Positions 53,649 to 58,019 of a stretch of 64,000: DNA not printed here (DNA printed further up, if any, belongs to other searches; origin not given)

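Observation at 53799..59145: Two-gene ATPase-nuclease unit: a NACHT NTPase with a C-terminal PD-(D/E)xK module, coupled to a DUF4143 AAA ATPase (candidate undescribed defence system)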

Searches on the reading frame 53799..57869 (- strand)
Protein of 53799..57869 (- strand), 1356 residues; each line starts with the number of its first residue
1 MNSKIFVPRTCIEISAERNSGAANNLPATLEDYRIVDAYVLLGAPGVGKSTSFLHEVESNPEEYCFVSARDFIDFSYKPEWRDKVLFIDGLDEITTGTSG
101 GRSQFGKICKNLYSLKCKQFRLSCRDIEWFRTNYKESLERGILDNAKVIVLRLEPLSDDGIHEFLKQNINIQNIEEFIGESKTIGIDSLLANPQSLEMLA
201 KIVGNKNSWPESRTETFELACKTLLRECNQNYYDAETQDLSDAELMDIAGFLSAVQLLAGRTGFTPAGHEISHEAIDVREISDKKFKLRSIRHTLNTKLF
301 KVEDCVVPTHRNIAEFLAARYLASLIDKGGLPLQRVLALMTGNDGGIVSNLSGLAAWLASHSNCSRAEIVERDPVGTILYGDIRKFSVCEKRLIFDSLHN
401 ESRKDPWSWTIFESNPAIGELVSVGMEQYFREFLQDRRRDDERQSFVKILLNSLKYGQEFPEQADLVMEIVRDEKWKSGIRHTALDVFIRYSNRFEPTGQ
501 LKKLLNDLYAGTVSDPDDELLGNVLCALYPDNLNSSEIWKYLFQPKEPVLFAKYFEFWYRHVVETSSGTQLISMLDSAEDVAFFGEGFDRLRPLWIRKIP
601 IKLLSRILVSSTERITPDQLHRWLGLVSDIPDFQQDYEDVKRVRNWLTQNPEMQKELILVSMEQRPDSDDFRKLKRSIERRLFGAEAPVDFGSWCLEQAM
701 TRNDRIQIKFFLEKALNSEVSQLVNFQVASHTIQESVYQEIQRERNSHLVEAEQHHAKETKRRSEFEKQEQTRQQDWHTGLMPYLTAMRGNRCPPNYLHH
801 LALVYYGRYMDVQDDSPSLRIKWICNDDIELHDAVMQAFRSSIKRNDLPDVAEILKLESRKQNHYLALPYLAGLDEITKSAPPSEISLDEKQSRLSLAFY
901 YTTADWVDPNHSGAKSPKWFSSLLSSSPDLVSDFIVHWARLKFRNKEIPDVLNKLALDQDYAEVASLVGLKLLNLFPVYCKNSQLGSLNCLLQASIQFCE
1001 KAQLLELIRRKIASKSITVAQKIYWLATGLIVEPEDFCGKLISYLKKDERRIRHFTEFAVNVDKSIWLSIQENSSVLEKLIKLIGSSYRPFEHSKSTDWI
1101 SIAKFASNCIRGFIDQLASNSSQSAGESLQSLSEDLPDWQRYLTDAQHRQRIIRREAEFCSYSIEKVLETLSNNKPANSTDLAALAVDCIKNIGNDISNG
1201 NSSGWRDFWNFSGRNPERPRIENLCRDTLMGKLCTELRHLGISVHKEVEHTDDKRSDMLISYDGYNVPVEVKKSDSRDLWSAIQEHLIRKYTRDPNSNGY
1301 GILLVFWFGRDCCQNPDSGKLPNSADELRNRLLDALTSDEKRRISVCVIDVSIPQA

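Call 5: search_protein_families(library=pfam, proteins=[window:53799-57869:-], max_evalue=0.1)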
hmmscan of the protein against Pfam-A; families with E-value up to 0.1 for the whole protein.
window:53799-57869:- (1356 aa): 0 families

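Call 6: search_protein_families(library=padloc, proteins=[window:53799-57869:-], max_evalue=0.1)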
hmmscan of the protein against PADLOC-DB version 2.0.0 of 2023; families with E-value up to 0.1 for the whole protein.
window:53799-57869:- (1356 aa): 1 family
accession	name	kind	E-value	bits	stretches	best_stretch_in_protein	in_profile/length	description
PDLC03853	LmuA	-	0.0044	13.8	1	1226-1284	526-582/655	-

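Call 7: search_protein_families(library=ncbifam, proteins=[window:53799-57869:-], max_evalue=0.01)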
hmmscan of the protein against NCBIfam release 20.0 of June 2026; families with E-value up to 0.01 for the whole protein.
window:53799-57869:- (1356 aa): 2 families
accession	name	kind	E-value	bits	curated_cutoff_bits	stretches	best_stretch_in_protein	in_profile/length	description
NF058535.1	antiphage_EruA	equivalog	2.3e-256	854.3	1000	1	29-1352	17-1318/1318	NACHT domain-containing antiphage protein EruA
NF058534.1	antiphage_HyoA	equivalog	5.6e-48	163.4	1200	1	146-1351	199-1427/1430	NACHT domain-containing antiphage protein HyoA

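Call 8: find_homologous_proteins(query=window:53799-57869:-)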
Query window:53799-57869:- (1356 aa): 1584 proteins with E <= 0.001 among 8000 candidates; the best 120 are listed.
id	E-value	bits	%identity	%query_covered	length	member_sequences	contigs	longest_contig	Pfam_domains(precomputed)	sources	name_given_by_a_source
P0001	0.0e+0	3106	99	100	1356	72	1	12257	PF28130.1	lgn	-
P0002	0.0e+0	1154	43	100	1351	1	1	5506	PF28130.1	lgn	-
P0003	0.0e+0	1137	42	100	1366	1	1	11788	PF28130.1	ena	-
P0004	0.0e+0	1135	42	100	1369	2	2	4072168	PF28130.1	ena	-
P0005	0.0e+0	1124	43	100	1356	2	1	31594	PF28130.1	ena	-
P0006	0.0e+0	1118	43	100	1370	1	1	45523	PF28130.1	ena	-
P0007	0.0e+0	1109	43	100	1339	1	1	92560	PF28130.1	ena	-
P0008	0.0e+0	1099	42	99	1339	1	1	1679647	PF28130.1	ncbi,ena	-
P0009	0.0e+0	1097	42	100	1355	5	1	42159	PF28130.1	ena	-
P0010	0.0e+0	1094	41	99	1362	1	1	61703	PF28130.1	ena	-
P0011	0.0e+0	1091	42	100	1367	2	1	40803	PF28130.1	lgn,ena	-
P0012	0.0e+0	1091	43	100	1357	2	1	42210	PF28130.1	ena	-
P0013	0.0e+0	1089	42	99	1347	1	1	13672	PF28130.1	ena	-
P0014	0.0e+0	1081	42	100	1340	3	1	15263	PF28130.1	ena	-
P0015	0.0e+0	1081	42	99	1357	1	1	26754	PF28130.1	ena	-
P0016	0.0e+0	1078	41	99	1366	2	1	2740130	PF28130.1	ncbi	-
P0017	0.0e+0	1078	42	100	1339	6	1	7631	PF28130.1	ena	-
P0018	0.0e+0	1077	42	99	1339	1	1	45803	PF28130.1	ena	-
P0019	0.0e+0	1077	43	99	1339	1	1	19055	PF28130.1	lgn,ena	-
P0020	0.0e+0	1077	42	99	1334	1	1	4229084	PF28130.1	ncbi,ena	-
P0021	0.0e+0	1076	41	100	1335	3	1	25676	PF28130.1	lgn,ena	-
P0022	0.0e+0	1072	42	100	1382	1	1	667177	PF28130.1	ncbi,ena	-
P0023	0.0e+0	1072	40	99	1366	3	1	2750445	PF28130.1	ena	-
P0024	0.0e+0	1071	42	100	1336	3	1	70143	PF28130.1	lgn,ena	-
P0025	0.0e+0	1065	41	99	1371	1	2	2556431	PF28130.1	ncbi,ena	-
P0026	0.0e+0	1065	42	100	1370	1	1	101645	PF28130.1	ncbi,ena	-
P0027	0.0e+0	1063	42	99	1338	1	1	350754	PF28130.1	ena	-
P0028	0.0e+0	1062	42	100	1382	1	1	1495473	PF28130.1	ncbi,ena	-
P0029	0.0e+0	1062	40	99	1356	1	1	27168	PF28130.1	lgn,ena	-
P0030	0.0e+0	1062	42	100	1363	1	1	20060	PF28130.1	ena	-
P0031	0.0e+0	1061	41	99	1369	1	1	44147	PF28130.1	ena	-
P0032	0.0e+0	1060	40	99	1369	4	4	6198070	PF28130.1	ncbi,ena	-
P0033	0.0e+0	1058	41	100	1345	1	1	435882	PF28130.1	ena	-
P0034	0.0e+0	1057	41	99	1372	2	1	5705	PF28130.1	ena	-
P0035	0.0e+0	1057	41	99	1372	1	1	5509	PF28130.1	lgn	-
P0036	0.0e+0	1057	41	100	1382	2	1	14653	PF28130.1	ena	-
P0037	0.0e+0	1055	41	100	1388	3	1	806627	PF28130.1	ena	-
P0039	0.0e+0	1051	42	99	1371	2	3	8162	PF28130.1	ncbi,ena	-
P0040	0.0e+0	1050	40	99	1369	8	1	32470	PF28130.1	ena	-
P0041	0.0e+0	1048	41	99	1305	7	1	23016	PF28130.1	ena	-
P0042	0.0e+0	1048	40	99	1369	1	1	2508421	PF28130.1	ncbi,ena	-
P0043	0.0e+0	1048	42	99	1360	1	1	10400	PF28130.1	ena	-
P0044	0.0e+0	1047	41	99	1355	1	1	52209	PF28130.1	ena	-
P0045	0.0e+0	1046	41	99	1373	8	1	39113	PF28130.1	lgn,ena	-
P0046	0.0e+0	1045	40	99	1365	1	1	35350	PF28130.1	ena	-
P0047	0.0e+0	1045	40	99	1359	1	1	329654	PF28130.1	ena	-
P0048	0.0e+0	1045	41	100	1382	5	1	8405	PF28130.1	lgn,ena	-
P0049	0.0e+0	1045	41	99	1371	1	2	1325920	PF28130.1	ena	-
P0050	0.0e+0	1045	41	99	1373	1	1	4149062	PF28130.1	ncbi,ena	-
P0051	0.0e+0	1044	41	99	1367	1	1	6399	PF28130.1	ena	-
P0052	0.0e+0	1044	40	99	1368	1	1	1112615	PF28130.1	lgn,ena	-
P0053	0.0e+0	1043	40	100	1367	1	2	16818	PF28130.1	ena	-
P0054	0.0e+0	1043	40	99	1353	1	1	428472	PF28130.1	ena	-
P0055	0.0e+0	1042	40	100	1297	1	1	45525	PF28130.1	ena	-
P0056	0.0e+0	1041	42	100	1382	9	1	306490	PF28130.1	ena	-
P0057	0.0e+0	1041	40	99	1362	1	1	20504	PF28130.1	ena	-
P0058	0.0e+0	1040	40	99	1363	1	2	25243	PF28130.1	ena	-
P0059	0.0e+0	1040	42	99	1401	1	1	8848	PF28130.1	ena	-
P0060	0.0e+0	1039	40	99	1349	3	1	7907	PF28130.1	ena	-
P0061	0.0e+0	1036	41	99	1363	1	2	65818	PF28130.1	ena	-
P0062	0.0e+0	1036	41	99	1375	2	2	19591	PF28130.1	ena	-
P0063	0.0e+0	1035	41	100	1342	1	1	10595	PF28130.1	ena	-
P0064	0.0e+0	1034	40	100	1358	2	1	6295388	PF28130.1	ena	-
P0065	0.0e+0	1032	41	99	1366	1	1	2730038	PF28130.1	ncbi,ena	-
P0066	0.0e+0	1031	40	99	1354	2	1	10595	PF28130.1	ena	-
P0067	0.0e+0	1031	40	99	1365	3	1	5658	PF28130.1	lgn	-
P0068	0.0e+0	1031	41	99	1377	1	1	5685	PF28130.1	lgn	-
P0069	0.0e+0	1029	40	99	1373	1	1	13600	PF28130.1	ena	-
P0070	0.0e+0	1028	40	99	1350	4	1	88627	PF28130.1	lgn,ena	-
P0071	0.0e+0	1028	39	99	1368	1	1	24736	PF28130.1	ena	-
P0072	0.0e+0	1028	41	99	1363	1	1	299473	PF28130.1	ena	-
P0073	0.0e+0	1027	40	99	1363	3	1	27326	PF28130.1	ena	-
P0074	0.0e+0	1025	40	99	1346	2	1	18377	PF28130.1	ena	-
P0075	0.0e+0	1025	41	99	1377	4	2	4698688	PF28130.1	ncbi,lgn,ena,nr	ncbi:MAG: hypothetical protein OXN26_07010 [Gammaproteobacteria bacterium]|nr:hypothetical protein [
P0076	0.0e+0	1025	40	99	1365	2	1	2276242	PF28130.1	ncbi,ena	-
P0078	0.0e+0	1023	40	100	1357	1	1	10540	PF28130.1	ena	-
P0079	0.0e+0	1022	40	100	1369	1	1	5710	PF28130.1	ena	-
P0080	0.0e+0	1022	40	100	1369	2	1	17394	PF28130.1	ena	-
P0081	0.0e+0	1021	40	100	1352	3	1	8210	PF28130.1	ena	-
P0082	0.0e+0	1020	40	99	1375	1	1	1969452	PF28130.1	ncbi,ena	-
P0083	0.0e+0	1019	40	98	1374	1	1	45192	PF28130.1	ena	-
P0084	0.0e+0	1019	40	99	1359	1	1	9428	PF28130.1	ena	-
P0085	0.0e+0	1018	39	99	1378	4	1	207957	PF28130.1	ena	-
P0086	0.0e+0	1018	40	100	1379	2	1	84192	PF28130.1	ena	-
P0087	0.0e+0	1018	39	99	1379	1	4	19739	PF28130.1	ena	-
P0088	0.0e+0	1017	39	99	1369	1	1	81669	PF28130.1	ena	-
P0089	0.0e+0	1016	40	99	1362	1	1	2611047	PF28130.1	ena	-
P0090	0.0e+0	1016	40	100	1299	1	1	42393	PF28130.1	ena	-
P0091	0.0e+0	1016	40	100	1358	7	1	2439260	PF28130.1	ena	-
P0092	0.0e+0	1016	40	99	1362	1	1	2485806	PF28130.1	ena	-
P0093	0.0e+0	1014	40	99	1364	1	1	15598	PF28130.1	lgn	-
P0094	0.0e+0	1013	40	99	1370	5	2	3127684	PF28130.1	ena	-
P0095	0.0e+0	1013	41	98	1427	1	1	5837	PF28130.1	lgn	-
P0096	2.1e-298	1011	39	99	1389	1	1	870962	PF28130.1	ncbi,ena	-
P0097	3.2e-298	1011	39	100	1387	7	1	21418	PF28130.1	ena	-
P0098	9.6e-298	1009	40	99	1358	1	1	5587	PF28130.1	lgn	-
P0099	1.0e-297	1009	40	99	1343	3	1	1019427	PF28130.1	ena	-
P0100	1.7e-297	1008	40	98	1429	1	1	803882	PF28130.1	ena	-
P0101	2.0e-296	1005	41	98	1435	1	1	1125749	PF28130.1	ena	-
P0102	2.3e-296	1005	39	99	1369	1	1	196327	PF28130.1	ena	-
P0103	2.5e-296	1004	39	100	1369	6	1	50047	PF28130.1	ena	-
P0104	2.6e-296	1004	40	100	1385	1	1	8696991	PF28130.1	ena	-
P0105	4.2e-296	1004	39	100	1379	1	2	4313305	PF28130.1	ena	-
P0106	8.4e-296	1003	39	100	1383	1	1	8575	PF28130.1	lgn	-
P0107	9.9e-296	1002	39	99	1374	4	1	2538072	PF28130.1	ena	-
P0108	1.0e-295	1002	39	99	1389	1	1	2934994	PF28130.1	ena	-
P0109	2.2e-295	1001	39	99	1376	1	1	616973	PF28130.1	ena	-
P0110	2.7e-295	1001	40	100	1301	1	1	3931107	PF28130.1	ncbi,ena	-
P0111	3.2e-295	1001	40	99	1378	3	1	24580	PF28130.1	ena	-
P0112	4.6e-295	1000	40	99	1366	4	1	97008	PF28130.1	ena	-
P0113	5.0e-295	1000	41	98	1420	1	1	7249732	PF28130.1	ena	-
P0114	5.4e-295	1000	39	99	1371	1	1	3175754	PF28130.1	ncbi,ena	-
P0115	6.2e-295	1000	41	98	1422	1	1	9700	PF28130.1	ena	-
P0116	8.5e-295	999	40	99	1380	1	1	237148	PF28130.1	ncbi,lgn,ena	-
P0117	9.7e-295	999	39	100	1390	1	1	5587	PF28130.1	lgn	-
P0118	2.2e-294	998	40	98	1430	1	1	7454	PF28130.1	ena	-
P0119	3.0e-294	998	38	100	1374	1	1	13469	PF28130.1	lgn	-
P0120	3.2e-294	997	39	99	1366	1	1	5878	PF28130.1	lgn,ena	-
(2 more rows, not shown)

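Call 22: find_encoding_contigs(protein=P0001, flank=10000, max_places=6)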
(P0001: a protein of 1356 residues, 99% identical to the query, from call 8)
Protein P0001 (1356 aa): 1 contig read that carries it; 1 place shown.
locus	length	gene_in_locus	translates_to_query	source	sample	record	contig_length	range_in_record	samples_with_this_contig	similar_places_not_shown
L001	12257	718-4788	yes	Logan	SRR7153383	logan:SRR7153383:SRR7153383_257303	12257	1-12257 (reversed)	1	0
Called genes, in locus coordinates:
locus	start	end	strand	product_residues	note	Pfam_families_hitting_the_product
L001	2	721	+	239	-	?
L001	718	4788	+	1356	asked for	PF28130:DUF8371 (weak)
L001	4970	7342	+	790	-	PF09347:DUF1989, PF01571:GCV_T, PF08669:GCV_T_C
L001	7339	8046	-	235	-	PF00005:ABC_tran, PF13304:AAA_21 (weak)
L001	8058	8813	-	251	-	PF00005:ABC_tran, PF13304:AAA_21, PF12399:BCA_ABC_TP_C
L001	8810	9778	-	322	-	PF02653:BPD_transp_2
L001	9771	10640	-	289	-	PF02653:BPD_transp_2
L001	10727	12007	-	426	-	PF13458:Peripla_BP_6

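Call 23: find_encoding_contigs(protein=P0004, flank=8000, max_places=3)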
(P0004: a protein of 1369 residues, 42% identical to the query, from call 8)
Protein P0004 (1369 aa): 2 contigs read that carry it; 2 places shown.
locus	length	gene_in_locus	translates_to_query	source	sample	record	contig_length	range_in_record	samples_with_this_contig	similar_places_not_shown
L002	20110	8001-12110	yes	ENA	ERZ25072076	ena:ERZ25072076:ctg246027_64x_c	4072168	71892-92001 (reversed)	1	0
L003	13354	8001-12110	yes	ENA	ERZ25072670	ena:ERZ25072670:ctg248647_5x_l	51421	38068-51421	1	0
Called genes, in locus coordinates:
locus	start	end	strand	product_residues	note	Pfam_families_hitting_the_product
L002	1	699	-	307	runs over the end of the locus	PF01963:TraB_PrgY_gumN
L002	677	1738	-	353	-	PF00933:Glyco_hydro_3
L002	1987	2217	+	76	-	PF02604:PhdYeFM_antitox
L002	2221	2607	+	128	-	PF01850:PIN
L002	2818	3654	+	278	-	PF13338:AbiEi_4 (weak)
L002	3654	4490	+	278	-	PF08843:AbiEii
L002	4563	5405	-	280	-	-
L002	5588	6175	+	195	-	-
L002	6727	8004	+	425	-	PF01637:ATPase_2, PF13191:AAA_16 (weak), PF13173:AAA_14, PF13401:AAA_22 (weak), PF13635:DUF4143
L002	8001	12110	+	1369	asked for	PF28130:DUF8371 (weak)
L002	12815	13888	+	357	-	PF01548:DEDD_Tnp_IS110, PF02371:Transposase_20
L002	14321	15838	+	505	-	-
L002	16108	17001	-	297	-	PF00685:Sulfotransfer_1 (weak), PF13469:Sulfotransfer_3 (faint)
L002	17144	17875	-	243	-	PF00685:Sulfotransfer_1 (faint)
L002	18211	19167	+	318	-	PF13439:Glyco_transf_4, PF13579:Glyco_trans_4_4 (weak), PF00534:Glycos_transf_1, PF13692:Glyco_trans_1_4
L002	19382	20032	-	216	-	PF00685:Sulfotransfer_1 (faint)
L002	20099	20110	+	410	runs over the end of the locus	PF01609:DDE_Tnp_1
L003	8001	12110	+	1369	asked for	PF28130:DUF8371 (weak)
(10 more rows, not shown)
